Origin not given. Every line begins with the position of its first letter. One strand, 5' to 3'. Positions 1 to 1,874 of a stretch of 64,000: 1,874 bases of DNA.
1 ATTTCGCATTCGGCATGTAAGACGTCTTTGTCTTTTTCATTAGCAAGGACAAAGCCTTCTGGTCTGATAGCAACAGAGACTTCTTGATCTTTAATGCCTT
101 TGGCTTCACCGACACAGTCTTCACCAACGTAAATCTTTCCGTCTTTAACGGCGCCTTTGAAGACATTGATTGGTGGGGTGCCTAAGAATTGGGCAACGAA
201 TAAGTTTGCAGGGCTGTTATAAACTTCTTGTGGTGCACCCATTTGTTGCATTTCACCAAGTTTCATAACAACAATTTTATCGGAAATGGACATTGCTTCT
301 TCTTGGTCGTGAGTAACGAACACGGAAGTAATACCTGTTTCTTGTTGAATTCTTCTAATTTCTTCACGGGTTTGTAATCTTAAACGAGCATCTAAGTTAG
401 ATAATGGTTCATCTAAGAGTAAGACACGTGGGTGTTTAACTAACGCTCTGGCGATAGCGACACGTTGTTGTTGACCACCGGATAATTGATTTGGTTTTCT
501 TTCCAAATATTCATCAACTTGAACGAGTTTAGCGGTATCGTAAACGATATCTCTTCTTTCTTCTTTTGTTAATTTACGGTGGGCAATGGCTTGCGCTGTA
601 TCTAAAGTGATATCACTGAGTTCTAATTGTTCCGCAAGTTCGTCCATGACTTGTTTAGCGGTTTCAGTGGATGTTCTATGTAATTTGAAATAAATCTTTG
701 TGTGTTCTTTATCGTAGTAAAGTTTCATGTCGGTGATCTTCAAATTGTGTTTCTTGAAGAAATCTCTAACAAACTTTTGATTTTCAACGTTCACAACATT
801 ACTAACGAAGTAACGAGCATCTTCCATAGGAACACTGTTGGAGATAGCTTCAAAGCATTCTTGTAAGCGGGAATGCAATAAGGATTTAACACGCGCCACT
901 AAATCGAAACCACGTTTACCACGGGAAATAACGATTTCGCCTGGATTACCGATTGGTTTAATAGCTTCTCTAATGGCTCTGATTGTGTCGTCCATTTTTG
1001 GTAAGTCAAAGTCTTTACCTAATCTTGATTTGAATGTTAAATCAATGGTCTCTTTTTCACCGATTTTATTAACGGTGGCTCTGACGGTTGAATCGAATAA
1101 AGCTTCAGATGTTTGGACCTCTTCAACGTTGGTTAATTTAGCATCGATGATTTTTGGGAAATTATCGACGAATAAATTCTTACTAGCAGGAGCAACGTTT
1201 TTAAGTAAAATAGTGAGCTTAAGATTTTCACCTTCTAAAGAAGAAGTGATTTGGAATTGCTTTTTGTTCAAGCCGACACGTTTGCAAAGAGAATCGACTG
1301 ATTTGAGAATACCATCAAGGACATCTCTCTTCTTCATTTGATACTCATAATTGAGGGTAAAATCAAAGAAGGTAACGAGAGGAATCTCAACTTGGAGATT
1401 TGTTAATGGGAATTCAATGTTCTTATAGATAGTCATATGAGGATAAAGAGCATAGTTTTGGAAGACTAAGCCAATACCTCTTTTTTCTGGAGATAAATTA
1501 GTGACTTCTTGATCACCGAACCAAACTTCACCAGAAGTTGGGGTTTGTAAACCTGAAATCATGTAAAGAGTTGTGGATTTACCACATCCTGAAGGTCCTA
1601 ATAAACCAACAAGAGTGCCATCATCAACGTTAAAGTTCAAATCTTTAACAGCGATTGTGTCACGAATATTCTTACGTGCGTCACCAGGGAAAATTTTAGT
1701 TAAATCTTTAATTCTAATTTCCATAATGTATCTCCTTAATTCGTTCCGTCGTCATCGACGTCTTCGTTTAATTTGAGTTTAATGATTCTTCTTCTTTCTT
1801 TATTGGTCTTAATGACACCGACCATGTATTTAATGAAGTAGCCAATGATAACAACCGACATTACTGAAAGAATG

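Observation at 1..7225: Apparent operon: phosphatase lipoprotein, two RDD membrane proteins, a 667-aa surface protein and an insertion-bearing MalK-like ABC ATPase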

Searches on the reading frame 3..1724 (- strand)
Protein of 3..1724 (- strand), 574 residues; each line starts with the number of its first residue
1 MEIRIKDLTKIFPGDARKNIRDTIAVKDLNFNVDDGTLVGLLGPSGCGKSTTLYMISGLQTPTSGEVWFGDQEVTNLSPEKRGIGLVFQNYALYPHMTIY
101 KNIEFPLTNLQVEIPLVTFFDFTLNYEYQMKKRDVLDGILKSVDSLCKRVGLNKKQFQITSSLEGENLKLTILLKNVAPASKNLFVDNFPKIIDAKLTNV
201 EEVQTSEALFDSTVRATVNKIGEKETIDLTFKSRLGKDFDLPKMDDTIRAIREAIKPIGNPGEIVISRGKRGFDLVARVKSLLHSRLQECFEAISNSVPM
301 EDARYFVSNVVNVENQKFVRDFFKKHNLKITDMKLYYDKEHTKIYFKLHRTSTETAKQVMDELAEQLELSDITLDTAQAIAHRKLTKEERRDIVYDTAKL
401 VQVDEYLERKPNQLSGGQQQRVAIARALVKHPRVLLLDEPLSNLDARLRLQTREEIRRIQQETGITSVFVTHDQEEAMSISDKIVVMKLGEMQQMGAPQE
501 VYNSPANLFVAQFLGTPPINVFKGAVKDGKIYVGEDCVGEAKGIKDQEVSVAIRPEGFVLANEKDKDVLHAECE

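Call 8: search_protein_families(library=pfam, proteins=[window:3-1724:-], max_evalue=0.01)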
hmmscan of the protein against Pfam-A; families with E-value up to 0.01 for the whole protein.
window:3-1724:- (574 aa): 3 families
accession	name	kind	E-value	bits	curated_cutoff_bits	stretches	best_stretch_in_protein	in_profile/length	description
PF00005.33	ABC_tran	-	1.9e-35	122.8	25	2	26-154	1-96/137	ABC transporter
PF13304.12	AAA_21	-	3.5e-05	24.4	27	0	337-475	170-301/304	AAA domain, putative AbiEii toxin, Type IV TA system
PF00503.26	G-alpha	-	0.00084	19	48.8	0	41-321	26-162/333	G-protein alpha subunit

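Call 9: search_protein_families(library=ncbifam, proteins=[window:3-1724:-], max_evalue=0.01)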
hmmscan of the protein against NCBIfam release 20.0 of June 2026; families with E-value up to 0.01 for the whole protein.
window:3-1724:- (574 aa): 189 families (the best 25 are shown)
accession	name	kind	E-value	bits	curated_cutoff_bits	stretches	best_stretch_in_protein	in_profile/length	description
NF008653.0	PRK11650.1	subfamily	8.3e-98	327.7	432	2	378-564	99-291/357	sn-glycerol-3-phosphate ABC transporter ATP-binding protein UgpC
NF040933.2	ABC_arch_GlcV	equivalog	8.5e-93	311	450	2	378-565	106-293/357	glucose ABC transporter ATP-binding protein GlcV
TIGR03265.1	PhnT2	equivalog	2.8e-91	306.4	457.7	2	379-571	100-294/353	putative 2-aminoethylphosphonate ABC transporter ATP-binding protein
NF006987.0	PRK09452.1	equivalog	9e-89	297.8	482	2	377-560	111-301/378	spermidine/putrescine ABC transporter ATP-binding protein PotA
NF043075.1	MMSYN1_0197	equivalog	5.1e-86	288.7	550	2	377-568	96-287/341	spermidine/putrescine ABC transporter ATP-binding protein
TIGR01187.1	potA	subfamily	1.3e-85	287.4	355.6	2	377-567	64-261/325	polyamine ABC transporter ATP-binding protein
NF008513.0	PRK11432.1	equivalog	4.6e-80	269.2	496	2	383-564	106-289/351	ferric ABC transporter ATP-binding protein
NF008233.0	PRK11000.1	equivalog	2.8e-79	266.6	568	2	384-530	104-250/369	maltose/maltodextrin ABC transporter ATP-binding protein MalK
TIGR00968.1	3a0106s01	subfamily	2.7e-77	259.5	342.75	2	377-516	94-233/237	sulfate ABC transporter ATP-binding protein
NF040840.2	tungstate_WtpC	equivalog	1.9e-71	241.2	440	2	380-564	97-282/347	tungstate ABC transporter ATP-binding protein WtpC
NF008105.0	PRK10851.1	equivalog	1.2e-70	238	502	2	393-562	116-284/362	sulfate/thiosulfate ABC transporter ATP-binding protein CysA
TIGR03258.1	PhnT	equivalog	6.6e-68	229.3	499.15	2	381-518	106-244/359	2-aminoethylphosphonate ABC transport system ATP-binding subunit PhnT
NF008621.0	PRK11607.1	equivalog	1.5e-66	224.7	613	2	378-567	114-311/377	putrescine ABC transporter ATP-binding subunit PotG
TIGR01186.1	proV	subfamily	1.7e-62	211.7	326.6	2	377-516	93-232/363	betaine/proline/choline family ABC transporter ATP-binding protein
NF040729.1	ABC_ATP_SaoA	equivalog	1.9e-51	174.9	360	2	3-112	2-104/248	ABC transporter ATP-binding protein SaoA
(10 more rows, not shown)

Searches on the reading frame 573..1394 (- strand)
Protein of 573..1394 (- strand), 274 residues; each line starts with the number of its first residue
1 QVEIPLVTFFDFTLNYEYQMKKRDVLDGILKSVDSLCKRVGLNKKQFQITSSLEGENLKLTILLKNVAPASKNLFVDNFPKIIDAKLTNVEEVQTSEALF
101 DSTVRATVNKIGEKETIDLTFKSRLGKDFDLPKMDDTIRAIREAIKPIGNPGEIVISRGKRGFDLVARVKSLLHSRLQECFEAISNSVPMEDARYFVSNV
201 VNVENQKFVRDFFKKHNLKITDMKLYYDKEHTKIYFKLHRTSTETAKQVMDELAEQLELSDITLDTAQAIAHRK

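Call 67: search_protein_representatives(protein=window:573-1394:-)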
Query: 274 residues. Proteins with E-value up to 0.001 (for the whole library): 12; up to 1e-10: 11; up to 1e-30: 5. The best 12 are listed.
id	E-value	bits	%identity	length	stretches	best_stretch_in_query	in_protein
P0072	2.9e-63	230.3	41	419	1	1-273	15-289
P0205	6.0e-52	193.2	38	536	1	2-273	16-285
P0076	5.4e-51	190.1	58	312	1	1-165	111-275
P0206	1.9e-48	181.7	38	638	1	2-274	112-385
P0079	2.7e-44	168.1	36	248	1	22-266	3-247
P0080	8.2e-30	120.7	47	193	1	1-130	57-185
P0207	3.5e-23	99.0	34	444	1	90-274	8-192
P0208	1.8e-20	90.1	44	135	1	167-274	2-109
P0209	5.3e-13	65.7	43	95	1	20-114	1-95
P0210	3.2e-12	63.1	43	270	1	2-78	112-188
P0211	1.4e-11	61.0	56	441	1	214-274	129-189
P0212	8.9e-04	35.4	54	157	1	2-47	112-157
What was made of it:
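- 579..1397 (-): 273-aa insertion (aa 110-382) in the helical subdomain of the ATPase. Only 12 representative clusters match among 1.84 billion proteins (call 67).
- On Mycoplasma-type SNase-linked ABC transporter locus: The ATPase insertion finds nothing outside this clade (call 67).
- The insertion found no relatives outside this clade (call 67).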

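Call 69: search_protein_families(library=pfam, proteins=[window:573-1394:-], max_evalue=1)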
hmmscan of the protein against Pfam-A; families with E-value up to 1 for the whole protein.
window:573-1394:- (274 aa): 0 families
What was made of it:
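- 579..1397 (-): There is no Pfam match (call 69).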

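Call 94: list_cluster_members(proteins=[P0206, P0205, P0211, P0207, P0045, P0058, P0155])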
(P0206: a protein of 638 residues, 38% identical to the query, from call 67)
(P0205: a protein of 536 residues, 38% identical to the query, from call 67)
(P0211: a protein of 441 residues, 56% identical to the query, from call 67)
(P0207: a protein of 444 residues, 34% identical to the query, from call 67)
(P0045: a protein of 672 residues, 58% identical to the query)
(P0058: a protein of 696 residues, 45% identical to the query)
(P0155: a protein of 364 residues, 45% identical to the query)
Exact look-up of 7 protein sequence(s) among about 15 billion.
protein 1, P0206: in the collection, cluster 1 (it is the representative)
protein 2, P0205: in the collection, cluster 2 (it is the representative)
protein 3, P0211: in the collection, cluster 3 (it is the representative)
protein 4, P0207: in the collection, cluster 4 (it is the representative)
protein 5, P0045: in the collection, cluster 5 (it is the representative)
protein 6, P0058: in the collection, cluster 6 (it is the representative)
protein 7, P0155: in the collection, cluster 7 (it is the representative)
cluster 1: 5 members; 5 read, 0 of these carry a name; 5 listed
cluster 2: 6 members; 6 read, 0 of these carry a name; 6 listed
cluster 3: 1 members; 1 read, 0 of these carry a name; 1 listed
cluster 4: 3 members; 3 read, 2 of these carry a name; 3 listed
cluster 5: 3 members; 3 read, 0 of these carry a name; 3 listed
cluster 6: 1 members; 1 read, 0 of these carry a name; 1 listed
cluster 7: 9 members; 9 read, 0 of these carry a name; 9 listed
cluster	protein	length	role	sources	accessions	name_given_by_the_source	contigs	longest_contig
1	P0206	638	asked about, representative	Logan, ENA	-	-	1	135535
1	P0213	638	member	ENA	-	-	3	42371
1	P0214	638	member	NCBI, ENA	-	-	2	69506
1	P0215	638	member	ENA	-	-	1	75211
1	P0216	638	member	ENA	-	-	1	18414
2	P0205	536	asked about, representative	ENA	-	-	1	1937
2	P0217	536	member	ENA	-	-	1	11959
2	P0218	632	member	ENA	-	-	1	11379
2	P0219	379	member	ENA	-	-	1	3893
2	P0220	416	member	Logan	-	-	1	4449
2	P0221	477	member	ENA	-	-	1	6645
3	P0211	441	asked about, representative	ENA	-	-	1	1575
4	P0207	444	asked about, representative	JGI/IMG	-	ABC-type sugar transport system ATPase subunit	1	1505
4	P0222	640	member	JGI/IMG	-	multiple sugar transport system ATP-binding protein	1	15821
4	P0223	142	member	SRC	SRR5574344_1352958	-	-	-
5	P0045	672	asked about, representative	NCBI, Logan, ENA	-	-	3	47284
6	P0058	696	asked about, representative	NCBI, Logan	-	-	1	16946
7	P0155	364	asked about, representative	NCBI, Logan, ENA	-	-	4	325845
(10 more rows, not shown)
